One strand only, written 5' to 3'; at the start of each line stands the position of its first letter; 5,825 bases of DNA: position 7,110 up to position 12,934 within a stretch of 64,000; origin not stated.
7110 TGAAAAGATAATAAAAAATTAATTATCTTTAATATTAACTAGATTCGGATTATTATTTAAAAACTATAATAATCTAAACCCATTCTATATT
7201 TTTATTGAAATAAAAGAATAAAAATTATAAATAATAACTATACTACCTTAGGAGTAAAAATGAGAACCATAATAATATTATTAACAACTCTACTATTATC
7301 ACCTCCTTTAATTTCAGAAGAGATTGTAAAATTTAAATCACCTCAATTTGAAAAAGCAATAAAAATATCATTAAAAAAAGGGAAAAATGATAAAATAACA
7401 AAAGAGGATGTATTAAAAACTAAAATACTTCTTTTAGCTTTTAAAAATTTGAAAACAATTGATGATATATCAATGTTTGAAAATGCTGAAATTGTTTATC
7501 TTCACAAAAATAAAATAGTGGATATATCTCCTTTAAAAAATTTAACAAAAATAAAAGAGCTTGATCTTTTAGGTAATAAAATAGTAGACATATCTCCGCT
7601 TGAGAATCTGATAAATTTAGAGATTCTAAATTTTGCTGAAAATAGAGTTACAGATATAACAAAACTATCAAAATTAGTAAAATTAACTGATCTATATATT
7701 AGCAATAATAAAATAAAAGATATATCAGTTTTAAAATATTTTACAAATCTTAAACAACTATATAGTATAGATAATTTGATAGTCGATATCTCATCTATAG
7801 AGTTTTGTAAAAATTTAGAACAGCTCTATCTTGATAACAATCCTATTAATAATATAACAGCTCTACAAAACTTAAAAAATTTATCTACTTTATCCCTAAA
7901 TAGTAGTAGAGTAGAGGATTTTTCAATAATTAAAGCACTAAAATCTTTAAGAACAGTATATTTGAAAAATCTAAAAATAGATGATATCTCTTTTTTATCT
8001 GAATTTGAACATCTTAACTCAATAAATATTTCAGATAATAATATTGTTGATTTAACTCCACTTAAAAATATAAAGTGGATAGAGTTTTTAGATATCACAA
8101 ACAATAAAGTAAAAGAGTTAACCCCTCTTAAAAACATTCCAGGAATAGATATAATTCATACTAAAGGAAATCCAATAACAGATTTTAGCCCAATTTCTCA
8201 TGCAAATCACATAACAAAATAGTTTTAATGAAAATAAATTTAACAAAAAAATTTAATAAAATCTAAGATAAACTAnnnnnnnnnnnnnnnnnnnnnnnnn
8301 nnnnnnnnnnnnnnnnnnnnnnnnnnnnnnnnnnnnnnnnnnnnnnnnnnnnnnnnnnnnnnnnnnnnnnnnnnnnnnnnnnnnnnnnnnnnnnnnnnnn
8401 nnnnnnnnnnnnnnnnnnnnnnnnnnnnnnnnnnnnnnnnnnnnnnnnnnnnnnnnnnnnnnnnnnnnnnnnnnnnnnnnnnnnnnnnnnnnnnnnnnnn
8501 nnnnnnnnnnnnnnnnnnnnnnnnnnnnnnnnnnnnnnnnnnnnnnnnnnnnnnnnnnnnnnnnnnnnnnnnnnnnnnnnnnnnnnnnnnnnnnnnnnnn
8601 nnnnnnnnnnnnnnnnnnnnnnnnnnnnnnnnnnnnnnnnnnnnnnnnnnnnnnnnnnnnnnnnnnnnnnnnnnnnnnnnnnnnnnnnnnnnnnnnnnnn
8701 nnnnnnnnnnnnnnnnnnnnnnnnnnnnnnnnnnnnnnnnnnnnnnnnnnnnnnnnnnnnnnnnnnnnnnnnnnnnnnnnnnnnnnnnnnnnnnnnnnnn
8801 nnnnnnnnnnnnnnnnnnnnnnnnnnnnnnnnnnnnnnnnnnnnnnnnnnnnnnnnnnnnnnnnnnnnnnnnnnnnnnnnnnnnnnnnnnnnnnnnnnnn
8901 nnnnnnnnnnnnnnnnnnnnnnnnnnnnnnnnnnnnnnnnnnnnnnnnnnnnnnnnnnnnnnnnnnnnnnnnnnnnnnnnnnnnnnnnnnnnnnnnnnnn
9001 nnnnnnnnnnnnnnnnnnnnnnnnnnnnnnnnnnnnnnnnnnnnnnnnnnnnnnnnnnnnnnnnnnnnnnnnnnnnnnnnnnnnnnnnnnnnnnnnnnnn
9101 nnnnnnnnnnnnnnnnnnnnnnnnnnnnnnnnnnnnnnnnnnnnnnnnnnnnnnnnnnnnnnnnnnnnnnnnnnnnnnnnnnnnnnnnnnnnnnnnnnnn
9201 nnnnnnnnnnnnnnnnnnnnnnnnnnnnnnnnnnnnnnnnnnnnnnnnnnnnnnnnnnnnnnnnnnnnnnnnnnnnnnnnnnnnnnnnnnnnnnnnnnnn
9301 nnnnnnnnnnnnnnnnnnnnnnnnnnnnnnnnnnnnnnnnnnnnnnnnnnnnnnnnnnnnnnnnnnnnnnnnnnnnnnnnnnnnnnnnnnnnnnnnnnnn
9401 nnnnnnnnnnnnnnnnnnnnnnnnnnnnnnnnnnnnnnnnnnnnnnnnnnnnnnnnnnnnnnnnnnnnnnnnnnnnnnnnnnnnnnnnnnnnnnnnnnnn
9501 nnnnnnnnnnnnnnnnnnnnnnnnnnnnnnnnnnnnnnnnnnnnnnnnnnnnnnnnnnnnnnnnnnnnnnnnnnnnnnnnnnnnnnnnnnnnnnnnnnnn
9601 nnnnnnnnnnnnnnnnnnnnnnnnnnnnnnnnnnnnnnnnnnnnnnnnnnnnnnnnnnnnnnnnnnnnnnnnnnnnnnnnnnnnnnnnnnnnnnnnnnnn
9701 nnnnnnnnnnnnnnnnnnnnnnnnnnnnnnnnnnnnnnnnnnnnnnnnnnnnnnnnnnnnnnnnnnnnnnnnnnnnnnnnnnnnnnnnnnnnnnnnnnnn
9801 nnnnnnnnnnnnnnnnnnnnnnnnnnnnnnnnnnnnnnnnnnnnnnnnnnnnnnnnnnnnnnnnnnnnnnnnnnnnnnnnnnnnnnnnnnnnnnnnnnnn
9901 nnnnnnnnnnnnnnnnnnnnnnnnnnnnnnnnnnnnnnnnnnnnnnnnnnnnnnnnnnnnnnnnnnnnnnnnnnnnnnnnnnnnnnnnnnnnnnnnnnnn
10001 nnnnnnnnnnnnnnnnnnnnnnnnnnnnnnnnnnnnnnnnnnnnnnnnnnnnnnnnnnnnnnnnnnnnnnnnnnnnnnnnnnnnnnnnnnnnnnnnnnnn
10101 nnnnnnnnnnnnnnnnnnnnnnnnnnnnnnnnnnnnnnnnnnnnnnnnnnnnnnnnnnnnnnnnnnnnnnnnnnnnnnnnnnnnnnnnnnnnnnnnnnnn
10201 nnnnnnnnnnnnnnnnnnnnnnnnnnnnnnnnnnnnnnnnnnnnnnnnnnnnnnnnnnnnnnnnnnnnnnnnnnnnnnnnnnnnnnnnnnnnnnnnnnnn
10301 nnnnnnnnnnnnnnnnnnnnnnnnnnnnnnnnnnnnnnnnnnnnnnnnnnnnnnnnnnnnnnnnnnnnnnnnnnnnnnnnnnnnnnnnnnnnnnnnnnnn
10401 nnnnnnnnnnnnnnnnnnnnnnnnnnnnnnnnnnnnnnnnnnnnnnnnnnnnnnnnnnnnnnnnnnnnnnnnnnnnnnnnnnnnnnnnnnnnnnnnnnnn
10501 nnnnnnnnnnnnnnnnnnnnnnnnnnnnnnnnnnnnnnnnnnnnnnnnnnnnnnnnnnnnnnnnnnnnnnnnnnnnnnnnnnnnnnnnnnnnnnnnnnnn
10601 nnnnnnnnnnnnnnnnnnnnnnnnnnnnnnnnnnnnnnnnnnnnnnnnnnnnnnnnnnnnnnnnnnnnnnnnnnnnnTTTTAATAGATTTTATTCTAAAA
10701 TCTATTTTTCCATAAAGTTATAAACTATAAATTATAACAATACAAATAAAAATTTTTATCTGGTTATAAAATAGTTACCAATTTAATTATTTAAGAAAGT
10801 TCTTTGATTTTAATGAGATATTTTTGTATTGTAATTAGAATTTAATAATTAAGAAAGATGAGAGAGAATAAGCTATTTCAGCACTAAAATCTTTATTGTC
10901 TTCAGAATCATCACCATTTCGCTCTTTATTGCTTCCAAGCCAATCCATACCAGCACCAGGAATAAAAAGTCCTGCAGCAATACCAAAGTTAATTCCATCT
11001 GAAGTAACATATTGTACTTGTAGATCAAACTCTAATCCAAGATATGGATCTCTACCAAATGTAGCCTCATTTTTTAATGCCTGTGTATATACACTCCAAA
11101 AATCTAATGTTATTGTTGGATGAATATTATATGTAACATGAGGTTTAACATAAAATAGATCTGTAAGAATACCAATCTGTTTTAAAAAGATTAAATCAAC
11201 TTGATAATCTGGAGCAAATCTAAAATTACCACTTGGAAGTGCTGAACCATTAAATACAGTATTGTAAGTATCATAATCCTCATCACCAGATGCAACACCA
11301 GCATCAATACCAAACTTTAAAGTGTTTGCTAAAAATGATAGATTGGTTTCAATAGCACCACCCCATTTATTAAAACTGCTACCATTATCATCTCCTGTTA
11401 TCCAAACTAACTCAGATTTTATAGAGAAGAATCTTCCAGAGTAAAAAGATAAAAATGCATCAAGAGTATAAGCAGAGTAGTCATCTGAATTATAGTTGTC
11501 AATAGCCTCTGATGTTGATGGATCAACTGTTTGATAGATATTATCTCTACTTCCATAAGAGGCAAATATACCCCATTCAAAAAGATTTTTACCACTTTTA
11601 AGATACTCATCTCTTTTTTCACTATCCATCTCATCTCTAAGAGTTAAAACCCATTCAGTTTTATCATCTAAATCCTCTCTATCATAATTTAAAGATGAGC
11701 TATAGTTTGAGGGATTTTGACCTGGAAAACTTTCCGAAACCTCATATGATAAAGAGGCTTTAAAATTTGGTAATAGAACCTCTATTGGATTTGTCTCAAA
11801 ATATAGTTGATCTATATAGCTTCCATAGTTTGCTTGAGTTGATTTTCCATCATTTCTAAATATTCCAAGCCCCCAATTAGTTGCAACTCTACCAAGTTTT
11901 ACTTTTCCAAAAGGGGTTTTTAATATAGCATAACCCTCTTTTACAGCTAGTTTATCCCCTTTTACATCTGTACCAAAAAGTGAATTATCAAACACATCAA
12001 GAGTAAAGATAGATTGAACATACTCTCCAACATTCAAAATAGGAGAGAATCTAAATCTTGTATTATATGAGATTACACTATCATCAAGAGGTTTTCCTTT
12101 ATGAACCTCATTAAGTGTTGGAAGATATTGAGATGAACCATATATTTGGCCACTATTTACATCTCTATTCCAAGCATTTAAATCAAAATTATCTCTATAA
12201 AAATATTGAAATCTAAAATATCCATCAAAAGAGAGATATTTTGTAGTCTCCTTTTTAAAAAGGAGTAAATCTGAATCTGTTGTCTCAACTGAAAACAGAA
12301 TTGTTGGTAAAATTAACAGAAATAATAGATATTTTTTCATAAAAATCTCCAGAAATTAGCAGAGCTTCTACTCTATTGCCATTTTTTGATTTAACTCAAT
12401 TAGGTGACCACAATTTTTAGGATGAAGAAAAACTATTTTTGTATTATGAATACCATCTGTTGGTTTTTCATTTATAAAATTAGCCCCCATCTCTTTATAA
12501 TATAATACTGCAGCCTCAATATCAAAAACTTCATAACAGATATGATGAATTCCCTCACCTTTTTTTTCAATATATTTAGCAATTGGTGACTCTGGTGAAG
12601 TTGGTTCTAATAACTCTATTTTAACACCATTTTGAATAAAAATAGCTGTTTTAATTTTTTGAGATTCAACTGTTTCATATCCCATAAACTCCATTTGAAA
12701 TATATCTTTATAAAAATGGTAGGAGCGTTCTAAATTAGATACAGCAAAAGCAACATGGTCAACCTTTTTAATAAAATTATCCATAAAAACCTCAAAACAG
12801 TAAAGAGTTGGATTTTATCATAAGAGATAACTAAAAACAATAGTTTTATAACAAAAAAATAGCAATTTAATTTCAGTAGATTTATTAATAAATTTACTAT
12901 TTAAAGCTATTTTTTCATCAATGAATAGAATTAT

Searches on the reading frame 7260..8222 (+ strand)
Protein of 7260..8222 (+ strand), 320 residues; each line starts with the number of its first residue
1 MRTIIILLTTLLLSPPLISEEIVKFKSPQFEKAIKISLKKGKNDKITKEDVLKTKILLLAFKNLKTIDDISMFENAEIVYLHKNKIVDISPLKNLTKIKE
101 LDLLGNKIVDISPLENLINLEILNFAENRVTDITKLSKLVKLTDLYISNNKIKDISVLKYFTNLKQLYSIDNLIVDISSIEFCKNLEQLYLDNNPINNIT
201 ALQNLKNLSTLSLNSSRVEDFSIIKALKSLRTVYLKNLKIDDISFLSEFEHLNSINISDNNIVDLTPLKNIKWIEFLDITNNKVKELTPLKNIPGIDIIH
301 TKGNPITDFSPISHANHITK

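Call 38: search_protein_families(library=pfam, proteins=[window:7260-8222:+], max_evalue=0.00001)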
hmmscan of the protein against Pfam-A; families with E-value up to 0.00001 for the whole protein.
window:7260-8222:+ (320 aa): 5 families
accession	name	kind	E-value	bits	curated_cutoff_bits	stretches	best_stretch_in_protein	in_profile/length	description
PF12799.13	LRR_4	-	6e-35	118.9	27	2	119-159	2-43/44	Leucine Rich repeats (2 copies)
PF13855.12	LRR_8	-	8.3e-12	45.1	27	0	97-152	2-61/61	Leucine rich repeat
PF23211.1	LRR_LRWD1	-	1.1e-07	32.2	28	0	131-206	33-106/190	Leucine-rich repeat and WD repeat-containing protein 1, LRR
PF23952.1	LRR_EndoS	-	5.3e-07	30.3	27.9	0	188-282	27-116/116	Endo-beta-N-acetylglucosaminidase EndoS LRR domain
PF23598.1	LRR_14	-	6.7e-06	25.5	40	0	77-189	25-138/353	Leucine-rich repeat region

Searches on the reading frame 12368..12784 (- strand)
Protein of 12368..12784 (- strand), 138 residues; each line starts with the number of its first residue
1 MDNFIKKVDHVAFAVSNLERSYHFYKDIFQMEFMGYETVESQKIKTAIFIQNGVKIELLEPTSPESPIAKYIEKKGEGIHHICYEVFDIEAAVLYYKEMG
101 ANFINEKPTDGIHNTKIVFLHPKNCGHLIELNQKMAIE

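Call 75: search_protein_families(library=pfam, proteins=[window:12368-12784:-], max_evalue=0.0001)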
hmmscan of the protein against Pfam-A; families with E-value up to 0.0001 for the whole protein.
window:12368-12784:- (138 aa): 2 families
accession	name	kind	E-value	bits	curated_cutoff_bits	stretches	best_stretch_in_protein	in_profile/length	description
PF13669.12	Glyoxalase_4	-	6.5e-24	84.8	27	1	9-119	1-109/109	Glyoxalase/Bleomycin resistance protein/Dioxygenase superfamily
PF00903.31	Glyoxalase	-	2.2e-17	64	20.6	1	7-131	1-121/121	Glyoxalase/Bleomycin resistance protein/Dioxygenase superfamily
